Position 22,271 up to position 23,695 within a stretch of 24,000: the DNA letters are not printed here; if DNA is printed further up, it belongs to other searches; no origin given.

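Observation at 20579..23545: Orphan nitrogenase-like H-D-K operon with short, P-cluster-type D/K subunits, separate from the F430 (cfb) genes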

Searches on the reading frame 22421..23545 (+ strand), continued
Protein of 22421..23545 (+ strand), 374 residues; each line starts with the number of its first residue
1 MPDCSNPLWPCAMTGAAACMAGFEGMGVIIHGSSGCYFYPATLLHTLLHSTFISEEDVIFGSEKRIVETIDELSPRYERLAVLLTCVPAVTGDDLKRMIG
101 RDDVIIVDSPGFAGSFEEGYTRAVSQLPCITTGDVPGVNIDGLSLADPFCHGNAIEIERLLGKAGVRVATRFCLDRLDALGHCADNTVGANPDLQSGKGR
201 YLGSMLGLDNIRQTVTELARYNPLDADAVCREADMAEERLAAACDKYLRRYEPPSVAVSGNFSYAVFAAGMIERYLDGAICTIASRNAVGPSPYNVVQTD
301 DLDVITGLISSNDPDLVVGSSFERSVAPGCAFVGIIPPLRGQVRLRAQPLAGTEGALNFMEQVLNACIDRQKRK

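Call 91: fold_search(model_id=the predicted structure, library=pdb)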
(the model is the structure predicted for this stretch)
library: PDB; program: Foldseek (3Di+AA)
matches with E <= 10: 1124; with E <= 0.001: 129
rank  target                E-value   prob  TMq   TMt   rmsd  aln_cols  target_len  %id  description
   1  7adr_E                4.5e-21  1.00  0.83  0.68   4.0       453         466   19  CO bound as bridging ligand at the active site of vanadium nitrogenase VFe protein (released 2020-09-30)
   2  7adr_B                5.1e-21  1.00  0.83  0.68   3.6       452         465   18  CO bound as bridging ligand at the active site of vanadium nitrogenase VFe protein (released 2020-09-30)
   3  5n6y_B                1.3e-19  1.00  0.83  0.68   3.5       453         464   18  Azotobacter vinelandii vanadium nitrogenase (released 2017-07-26)
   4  9ian_C                1.3e-19  1.00  0.81  0.68   4.1       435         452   16  Nitrogenase maturase NifEN in complex with the cofactor chaperone NifX (released 2026-03-04)
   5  8boq_B                3.4e-19  1.00  0.84  0.69   3.2       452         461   18  A. vinelandii Fe-nitrogenase FeFe protein (released 2023-06-14)
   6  9i0f_F                6.3e-19  1.00  0.82  0.69   3.7       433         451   17  Revisited AvNifEN crystal structure (released 2025-12-03)
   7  9i0f_B                1.3e-18  1.00  0.82  0.69   4.1       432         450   17  Revisited AvNifEN crystal structure (released 2025-12-03)
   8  9onk_B                1.8e-18  1.00  0.81  0.70   4.2       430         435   17  L-cluster inward bound holo-NifEN expressed in E. coli (released 2026-02-18)
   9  1mio_B                2.2e-18  1.00  0.83  0.69   3.6       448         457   18  X-RAY CRYSTAL STRUCTURE OF THE NITROGENASE MOLYBDENUM-IRON PROTEIN FROM CLOSTRIDIUM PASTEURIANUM AT 3.0 ANGSTROMS RESO (released 1993-10-31)
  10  8oie_C                3.0e-18  1.00  0.83  0.69   3.8       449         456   17  Iron Nitrogenase Complex from Rhodobacter capsulatus (released 2023-10-04)
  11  9hbn_B                4.0e-18  1.00  0.83  0.60   4.9       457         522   18  A. vinelandii nitrogenase MoFe protein Anc1b (released 2025-09-10)
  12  4wes_B                5.0e-18  1.00  0.84  0.69   3.6       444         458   17  Nitrogenase molybdenum-iron protein from Clostridium pasteurianum at 1.08 A resolution (released 2015-02-11)
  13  5koj_B                5.6e-18  1.00  0.86  0.64   3.1       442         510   20  Nitrogenase MoFeP protein in the IDS oxidized state (released 2016-09-14)
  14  3aer_D                6.0e-18  1.00  0.83  0.75   3.4       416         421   16  Structure of the light-independent protochlorophyllide reductase catalyzing a key reduction for greening in the dark (released 2010-04-21)
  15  9nsv_B                6.7e-18  1.00  0.85  0.63   3.2       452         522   19  CryoEM structure of ancestral nitrogenase MoFe-protein (released 2025-07-16)
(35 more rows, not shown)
